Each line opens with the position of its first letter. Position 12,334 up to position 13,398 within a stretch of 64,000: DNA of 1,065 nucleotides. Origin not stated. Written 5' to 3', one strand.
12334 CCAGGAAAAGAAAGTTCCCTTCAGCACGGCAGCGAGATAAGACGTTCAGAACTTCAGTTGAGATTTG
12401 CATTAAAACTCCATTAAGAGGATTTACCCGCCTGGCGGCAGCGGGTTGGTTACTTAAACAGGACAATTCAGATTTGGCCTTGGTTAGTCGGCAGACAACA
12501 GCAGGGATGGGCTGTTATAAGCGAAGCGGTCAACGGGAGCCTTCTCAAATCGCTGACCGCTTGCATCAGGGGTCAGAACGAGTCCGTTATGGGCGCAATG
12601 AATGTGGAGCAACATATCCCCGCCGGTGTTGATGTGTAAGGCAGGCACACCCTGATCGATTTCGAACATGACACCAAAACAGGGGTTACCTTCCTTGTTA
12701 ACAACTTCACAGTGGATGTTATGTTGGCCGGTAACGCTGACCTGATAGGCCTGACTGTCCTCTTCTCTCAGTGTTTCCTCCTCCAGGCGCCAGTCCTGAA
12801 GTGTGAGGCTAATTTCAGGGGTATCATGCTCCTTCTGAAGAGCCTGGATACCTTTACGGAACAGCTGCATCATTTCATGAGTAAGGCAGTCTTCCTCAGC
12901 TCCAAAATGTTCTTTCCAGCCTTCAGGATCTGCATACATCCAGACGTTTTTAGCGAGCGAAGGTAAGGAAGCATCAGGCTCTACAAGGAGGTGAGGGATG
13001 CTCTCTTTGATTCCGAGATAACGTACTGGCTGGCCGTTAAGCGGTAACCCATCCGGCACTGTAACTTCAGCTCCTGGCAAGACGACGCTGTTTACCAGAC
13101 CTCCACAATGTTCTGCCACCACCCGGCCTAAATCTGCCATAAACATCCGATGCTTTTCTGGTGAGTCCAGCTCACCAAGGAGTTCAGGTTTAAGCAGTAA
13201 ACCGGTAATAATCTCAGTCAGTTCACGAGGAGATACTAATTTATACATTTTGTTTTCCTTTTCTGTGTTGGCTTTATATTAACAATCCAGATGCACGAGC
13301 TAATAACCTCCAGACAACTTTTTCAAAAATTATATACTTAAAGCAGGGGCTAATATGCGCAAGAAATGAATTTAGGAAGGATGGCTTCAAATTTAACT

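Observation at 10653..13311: Minus-strand four-gene cluster with an embedded orphan adenine methyltransferase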

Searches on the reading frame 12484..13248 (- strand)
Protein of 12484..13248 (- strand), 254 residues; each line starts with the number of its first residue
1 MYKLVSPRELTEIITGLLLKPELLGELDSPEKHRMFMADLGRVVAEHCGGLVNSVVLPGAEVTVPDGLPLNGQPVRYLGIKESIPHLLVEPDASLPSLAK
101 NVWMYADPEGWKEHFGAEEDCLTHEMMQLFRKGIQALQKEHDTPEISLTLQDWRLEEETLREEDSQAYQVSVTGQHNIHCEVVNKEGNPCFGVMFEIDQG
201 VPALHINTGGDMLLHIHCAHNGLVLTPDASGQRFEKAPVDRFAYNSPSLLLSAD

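Call 3: search_protein_families(proteins=[window:12484-13248:-], library=ncbifam, max_evalue=0.01)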
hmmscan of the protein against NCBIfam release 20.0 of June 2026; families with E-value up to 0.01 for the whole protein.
window:12484-13248:- (254 aa): 0 families

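Call 4: search_protein_families(proteins=[window:12484-13248:-], library=phrogs, max_evalue=0.01)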
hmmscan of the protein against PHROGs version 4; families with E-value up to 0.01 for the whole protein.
window:12484-13248:- (254 aa): 0 families

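Call 5: search_protein_families(proteins=[window:12484-13248:-], library=padloc, max_evalue=0.01)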
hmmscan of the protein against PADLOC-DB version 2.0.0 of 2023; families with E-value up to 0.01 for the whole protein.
window:12484-13248:- (254 aa): 0 families

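Call 19: profile_search(protein=window:12484-13248:-)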
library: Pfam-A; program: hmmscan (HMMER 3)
A. the first sequence (254 residues): domains with independent E <= 10: 0; with E <= 0.001: 0
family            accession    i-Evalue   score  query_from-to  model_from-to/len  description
(no Pfam family matches the first sequence, even at E <= 10)

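Call 24: search_dna_similar(query=window:12484-13248:-, collection=plasmids, mode=protein, rows=spread, max_rows=30, max_evalue=0.001)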
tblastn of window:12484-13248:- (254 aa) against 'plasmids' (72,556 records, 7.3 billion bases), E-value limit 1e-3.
Records with a match: 2434; places in all: 2747; records where one place covers at least 80% of the query: 1751.
Best place of each record, by identity: >=99% 594; 95-99% 458; 90-95% 5; 60-80% 278; <60% 1099.
By first word of the organism name: Klebsiella 1099; Escherichia 529; Salmonella 384; Enterobacter 280; Citrobacter 75; Raoultella 23; Leclercia 14; Serratia 7; Shigella 5; Kluyvera 2; and 13 more.
By predicted mobility (MOB-suite, as given by PLSDB): conjugative 1792; non-mobilizable 602; mobilizable 40.
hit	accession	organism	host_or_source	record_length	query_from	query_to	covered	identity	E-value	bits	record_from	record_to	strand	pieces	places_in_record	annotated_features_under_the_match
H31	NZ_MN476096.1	Escherichia coli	-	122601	1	254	100%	100.0%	6e-160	498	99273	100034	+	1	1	hypothetical protein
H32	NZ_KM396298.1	Salmonella enterica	-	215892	1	254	100%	100.0%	6e-160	498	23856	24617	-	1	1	hypothetical protein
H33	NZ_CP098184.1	Escherichia coli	Canis lupus familiaris,Rectal swab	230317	1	254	100%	100.0%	6e-160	498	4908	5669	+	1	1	hypothetical protein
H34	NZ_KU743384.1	Escherichia coli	Homo sapiens,blood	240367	1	254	100%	100.0%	6e-160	498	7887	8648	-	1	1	hypothetical protein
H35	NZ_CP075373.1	Salmonella enterica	mix culture,stool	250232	1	254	100%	100.0%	6e-160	498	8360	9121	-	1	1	hypothetical protein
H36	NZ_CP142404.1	Klebsiella pneumoniae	Homo sapiens,urine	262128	1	254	100%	100.0%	6e-160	498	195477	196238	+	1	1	hypothetical protein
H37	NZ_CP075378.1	Escherichia coli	mix culture,stool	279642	1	254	100%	100.0%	6e-160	498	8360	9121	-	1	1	hypothetical protein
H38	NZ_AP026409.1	Klebsiella quasipneumoniae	-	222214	1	254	100%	97.2%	1e-154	483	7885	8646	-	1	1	hypothetical protein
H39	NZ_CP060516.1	Salmonella enterica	-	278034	1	254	100%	97.2%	1e-154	483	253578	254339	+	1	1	hypothetical protein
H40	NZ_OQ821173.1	Klebsiella pneumoniae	-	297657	1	254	100%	97.2%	1e-154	483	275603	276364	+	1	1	hypothetical protein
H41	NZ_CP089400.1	Klebsiella oxytoca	Homo sapiens,feces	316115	1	254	100%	97.2%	1e-154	483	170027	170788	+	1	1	hypothetical protein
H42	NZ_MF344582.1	Citrobacter freundii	Homo sapiens,Urine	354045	1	254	100%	97.2%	1e-154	483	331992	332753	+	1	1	hypothetical protein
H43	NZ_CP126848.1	Enterobacter hormaechei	Homo sapiens,isolated bacterial ...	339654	1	254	100%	96.8%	4e-154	481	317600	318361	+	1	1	hypothetical protein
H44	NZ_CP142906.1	Citrobacter freundii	cell culture,Hospital sewage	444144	1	251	99%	62.0%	7e-87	288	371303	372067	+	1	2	hypothetical protein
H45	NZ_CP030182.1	Salmonella enterica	-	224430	1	251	99%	61.2%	3e-88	292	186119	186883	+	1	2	hypothetical protein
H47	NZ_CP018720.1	Klebsiella pneumoniae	Homo sapiens,anal swab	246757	1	251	99%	43.5%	4e-42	159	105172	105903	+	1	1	hypothetical protein (x2)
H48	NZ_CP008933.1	Klebsiella pneumoniae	Homo sapiens,blood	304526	1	251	99%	42.5%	5e-42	159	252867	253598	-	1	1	hypothetical protein (x2)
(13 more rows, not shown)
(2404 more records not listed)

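Call 25: get_annotated_region(hit=H45, flank=6000)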
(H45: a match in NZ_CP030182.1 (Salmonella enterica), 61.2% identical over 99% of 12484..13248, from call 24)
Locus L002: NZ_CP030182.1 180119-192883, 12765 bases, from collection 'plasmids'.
description: Salmonella enterica strain SA20030575 plasmid pSA20030575.1, complete sequence
organism: Salmonella enterica (NCBI taxid 28901)
taxonomy: Bacteria; Pseudomonadota; Gammaproteobacteria; Enterobacterales; Enterobacteriaceae; Salmonella; Salmonella enterica
host: -; source: -; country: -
typing (MOB-suite, as given by PLSDB): conjugative; replicon IncHI1A; relaxase MOBH; mating-pair formation MPF_F
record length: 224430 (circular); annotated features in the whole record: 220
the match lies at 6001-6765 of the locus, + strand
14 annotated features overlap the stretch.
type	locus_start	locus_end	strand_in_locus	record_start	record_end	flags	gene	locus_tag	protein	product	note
CDS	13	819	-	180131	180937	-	-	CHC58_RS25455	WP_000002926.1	hypothetical protein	-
CDS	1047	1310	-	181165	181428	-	-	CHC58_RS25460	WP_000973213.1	hypothetical protein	-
CDS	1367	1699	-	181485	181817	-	-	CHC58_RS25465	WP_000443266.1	hypothetical protein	-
CDS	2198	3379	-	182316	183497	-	-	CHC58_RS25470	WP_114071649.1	flavin reductase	-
CDS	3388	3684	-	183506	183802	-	-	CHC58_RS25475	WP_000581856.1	type II toxin-antitoxin system RelE/ParE family toxin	-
CDS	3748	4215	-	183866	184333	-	-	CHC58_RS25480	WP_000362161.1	hypothetical protein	-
CDS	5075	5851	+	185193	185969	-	-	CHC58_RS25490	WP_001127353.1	hypothetical protein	-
CDS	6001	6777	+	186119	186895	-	-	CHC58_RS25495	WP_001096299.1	hypothetical protein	-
CDS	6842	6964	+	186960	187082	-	-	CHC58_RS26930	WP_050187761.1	hypothetical protein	-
CDS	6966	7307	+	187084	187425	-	-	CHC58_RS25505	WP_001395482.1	hypothetical protein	-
CDS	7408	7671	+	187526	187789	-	-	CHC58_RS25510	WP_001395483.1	hypothetical protein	-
CDS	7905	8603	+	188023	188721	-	-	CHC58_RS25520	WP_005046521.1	hypothetical protein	-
CDS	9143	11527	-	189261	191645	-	-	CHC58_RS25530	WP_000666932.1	Ig-like domain-containing protein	-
CDS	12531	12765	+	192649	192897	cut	-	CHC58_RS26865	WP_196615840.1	hypothetical protein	-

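Call 26: get_annotated_region(hit=H48, flank=6000)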
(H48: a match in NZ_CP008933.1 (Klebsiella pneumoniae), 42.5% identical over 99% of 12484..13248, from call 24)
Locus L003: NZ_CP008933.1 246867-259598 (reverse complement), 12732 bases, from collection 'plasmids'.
description: Klebsiella pneumoniae strain PMK1 plasmid pPMK1-NDM, complete sequence
organism: Klebsiella pneumoniae (NCBI taxid 573)
taxonomy: Bacteria; Pseudomonadota; Gammaproteobacteria; Enterobacterales; Enterobacteriaceae; Klebsiella; Klebsiella pneumoniae
host: -; source: Homo sapiens,blood; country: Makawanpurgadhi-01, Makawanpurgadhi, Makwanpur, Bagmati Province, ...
typing (MOB-suite, as given by PLSDB): conjugative; replicon IncFIB,IncHI1B,rep_cluster_1254; relaxase MOBH; mating-pair formation MPF_F
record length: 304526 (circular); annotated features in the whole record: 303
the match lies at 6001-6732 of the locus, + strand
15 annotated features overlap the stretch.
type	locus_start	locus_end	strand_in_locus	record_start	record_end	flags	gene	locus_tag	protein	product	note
CDS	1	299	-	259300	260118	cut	-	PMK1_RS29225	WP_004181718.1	phospholipase D family protein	-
CDS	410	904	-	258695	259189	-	-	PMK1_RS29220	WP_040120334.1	thermonuclease family protein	-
CDS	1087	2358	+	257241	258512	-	-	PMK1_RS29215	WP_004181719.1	DUF1173 family protein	-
CDS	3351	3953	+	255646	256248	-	-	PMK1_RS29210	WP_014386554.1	hypothetical protein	-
CDS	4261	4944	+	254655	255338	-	-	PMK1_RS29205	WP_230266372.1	plasmid SOS inhibition protein A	-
CDS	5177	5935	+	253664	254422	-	-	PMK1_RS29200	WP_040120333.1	hypothetical protein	-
CDS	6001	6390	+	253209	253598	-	-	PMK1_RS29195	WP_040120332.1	hypothetical protein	-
CDS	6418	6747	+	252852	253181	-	-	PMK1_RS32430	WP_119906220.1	hypothetical protein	-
CDS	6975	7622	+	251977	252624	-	-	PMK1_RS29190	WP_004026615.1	HAD family hydrolase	GO:0016311 - dephosphorylation [Evidence IEA]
CDS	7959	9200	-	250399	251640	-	-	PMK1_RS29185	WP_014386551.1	VWA domain-containing protein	-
predicted_resistance_gene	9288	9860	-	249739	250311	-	terE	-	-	tellurium resistance cAMP binding protein TerE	predicted by amrfinderplus; class TELLURIUM; identity 99.48%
predicted_resistance_gene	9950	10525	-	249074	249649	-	terD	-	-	tellurium resistance membrane protein TerD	predicted by amrfinderplus; class TELLURIUM; identity 98.96%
predicted_resistance_gene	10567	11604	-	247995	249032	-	terC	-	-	tellurium resistance membrane protein TerC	predicted by amrfinderplus; class TELLURIUM; identity 99.42%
predicted_resistance_gene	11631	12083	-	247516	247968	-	terB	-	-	tellurium resistance membrane protein TerB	predicted by amrfinderplus; class TELLURIUM; identity 99.34%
CDS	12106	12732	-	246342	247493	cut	terA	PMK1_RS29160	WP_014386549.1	tellurium resistance system protein TerA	-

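Call 30: find_homologous_proteins(query=window:12484-13248:-)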
Query window:12484-13248:- (254 aa): 30 proteins with E <= 0.001 among 1156 candidates.
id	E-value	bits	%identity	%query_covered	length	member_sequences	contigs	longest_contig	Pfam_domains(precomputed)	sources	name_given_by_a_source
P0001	1.5e-168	577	99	100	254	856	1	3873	-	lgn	-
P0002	2.2e-97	344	63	99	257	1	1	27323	-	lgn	-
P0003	7.0e-96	339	61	99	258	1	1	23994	-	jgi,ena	-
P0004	8.8e-95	335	97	59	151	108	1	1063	-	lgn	-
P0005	2.8e-94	334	62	99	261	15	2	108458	-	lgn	-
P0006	5.5e-94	333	60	99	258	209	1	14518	-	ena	-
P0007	7.5e-94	332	62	99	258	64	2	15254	-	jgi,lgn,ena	-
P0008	4.0e-93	330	61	99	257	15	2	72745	-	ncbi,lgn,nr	ncbi:TPA: hypothetical protein JTN94_003726 [Escherichia coli]|nr:hypothetical protein [Escherichia 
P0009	2.2e-83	298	100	52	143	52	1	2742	-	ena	-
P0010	4.3e-82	294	54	99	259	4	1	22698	-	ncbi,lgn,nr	ncbi:hypothetical protein D3981_003925 [Escherichia coli]|nr:hypothetical protein [Escherichia coli]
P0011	8.8e-81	289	53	99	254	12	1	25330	-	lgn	-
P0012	7.0e-76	273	50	99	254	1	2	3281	-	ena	-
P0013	9.0e-75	270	52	99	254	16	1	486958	-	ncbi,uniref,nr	ncbi:hypothetical protein EXW94_26260 [Enterobacter sp. JMULE2]|uniref:hypothetical protein n=1 Tax=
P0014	5.1e-63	231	46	100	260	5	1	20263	-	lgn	-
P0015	9.0e-59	217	95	41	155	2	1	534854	-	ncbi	-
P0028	6.1e-22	96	44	54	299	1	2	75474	PF19419.6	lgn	-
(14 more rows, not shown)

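Call 36: search_solved_structures(query=A1, max_evalue=1)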
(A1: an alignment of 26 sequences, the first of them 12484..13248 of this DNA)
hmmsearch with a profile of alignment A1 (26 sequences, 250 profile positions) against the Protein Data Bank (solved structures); distinct sequences matched with E-value up to 1: 6.
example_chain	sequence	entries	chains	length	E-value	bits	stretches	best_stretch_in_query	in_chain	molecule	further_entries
4c0z_A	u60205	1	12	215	0.11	15.9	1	78-152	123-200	ANCILLARY PROTEIN 2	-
3qzc_A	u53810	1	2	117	0.18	15.1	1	65-149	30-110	Periplasmic protein CpxP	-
4ehp_B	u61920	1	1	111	0.45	13.8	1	74-140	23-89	Catenin alpha-1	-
5y04_B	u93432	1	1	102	0.57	13.5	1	74-139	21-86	Catenin alpha-1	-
3itf_A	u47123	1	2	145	0.79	13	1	65-149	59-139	Periplasmic adaptor protein cpxP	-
6o3e_A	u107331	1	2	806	0.79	13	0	73-142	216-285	Catenin alpha-1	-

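Call 41: predict_structure(alignment_id=A1)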
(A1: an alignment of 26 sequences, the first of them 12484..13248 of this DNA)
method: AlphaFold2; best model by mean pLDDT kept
length: 254 residues; sequences in the alignment: 26
mean_pLDDT: 73.5   pTM: 0.47
mean pLDDT of the five models: 73.5, 71.9, 70.3, 69.5, 68.5
residues with pLDDT >= 90: 4; 70-90: 172; 50-70: 58; < 50: 20
segments of 3 or more residues with pLDDT < 50: 60-70, 72-74, 250-254
pLDDT, mean of each block of 10 residues (from residue 1): 79 84 77 84 85 71 40 57 77 79 76 65 77 73 74 82 86 82 88 82 80 76 69 54 52 45
secondary structure, 60 per line:
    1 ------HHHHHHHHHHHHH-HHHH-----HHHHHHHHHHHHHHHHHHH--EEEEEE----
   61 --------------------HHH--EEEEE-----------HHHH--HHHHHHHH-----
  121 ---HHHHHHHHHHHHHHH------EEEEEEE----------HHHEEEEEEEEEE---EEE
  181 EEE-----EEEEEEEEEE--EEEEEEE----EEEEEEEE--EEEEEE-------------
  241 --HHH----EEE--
elements in order: H7-19 H21-24 H30-48 E51-56 E86-90 H102-105 H108-115 H124-138 E145-151 E165-174 E178-183 E189-198 E201-207 E212-219 E222-227 E250-252

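Call 58: profile_search(protein=P0028)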
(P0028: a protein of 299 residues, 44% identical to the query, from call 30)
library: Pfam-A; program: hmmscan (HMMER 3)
A. the first sequence (299 residues): domains with independent E <= 10: 2; with E <= 0.001: 1
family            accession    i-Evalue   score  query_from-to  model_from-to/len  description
DUF5983           PF19419.5     6.8e-16    58.8     206-291         2-89/90  Family of unknown function (DUF5983) C-terminal domain
TusA              PF01206.22       0.77    10.1     255-277        35-57/70  Sulfurtransferase TusA

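Call 106: fold_search(model_id=the predicted structure, library=afdb50)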
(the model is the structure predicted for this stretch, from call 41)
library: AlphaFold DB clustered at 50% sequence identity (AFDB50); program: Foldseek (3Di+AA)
matches with E <= 10: 1393; with E <= 0.001: 25
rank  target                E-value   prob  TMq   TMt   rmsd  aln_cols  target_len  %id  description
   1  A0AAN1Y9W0            3.8e-33  1.00  0.64  0.64   9.2       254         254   97  Uncharacterized protein [Klebsiella quasipneumoniae subsp. quasipneumoniae]
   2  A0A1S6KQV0            9.4e-30  1.00  0.65  0.72   4.8       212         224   99  Uncharacterized protein [Salmonella enteritidis]
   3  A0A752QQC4            8.9e-29  1.00  0.30  0.33  15.3       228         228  100  Uncharacterized protein (Fragment) [Salmonella enterica subsp. enterica serovar Java]
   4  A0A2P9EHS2            1.7e-21  1.00  0.31  0.37  19.0       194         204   99  Uncharacterized protein [Escherichia coli]
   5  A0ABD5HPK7            4.6e-18  1.00  0.44  0.45  12.0       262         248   39  Uncharacterized protein [Klebsiella pasteurii]
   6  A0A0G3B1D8            6.7e-17  1.00  0.47  0.44  11.3       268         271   29  Uncharacterized protein [Salmonella typhimurium]
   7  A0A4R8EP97            8.9e-17  1.00  0.46  0.49  17.8       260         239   38  Uncharacterized protein
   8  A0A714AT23            5.8e-15  1.00  0.48  0.56   9.6       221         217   27  Uncharacterized protein (Fragment) [Salmonella enterica subsp. enterica serovar Typhi str. CT18]
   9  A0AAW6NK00            2.7e-14  1.00  0.30  0.51  15.4       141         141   92  Uncharacterized protein (Fragment) [Enterobacter cloacae]
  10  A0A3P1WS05            3.1e-10  1.00  0.21  0.42  18.5       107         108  100  Uncharacterized protein (Fragment) [Escherichia coli]
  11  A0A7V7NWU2            2.9e-09  1.00  0.48  0.51   6.2       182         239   33  Uncharacterized protein [Vibrio chagasii]
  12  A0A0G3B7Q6            3.6e-08  1.00  0.30  0.42  15.2       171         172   27  Uncharacterized protein [Salmonella typhimurium]
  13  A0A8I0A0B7            5.0e-08  1.00  0.43  0.71  12.8       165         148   38  Uncharacterized protein [Klebsiella quasipneumoniae]
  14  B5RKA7                7.0e-08  1.00  0.42  0.78   3.1       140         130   44  Conserved domain protein [Klebsiella variicola (strain 342)]
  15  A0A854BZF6            7.4e-08  1.00  0.27  0.64   8.4        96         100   55  Uncharacterized protein [Escherichia coli]
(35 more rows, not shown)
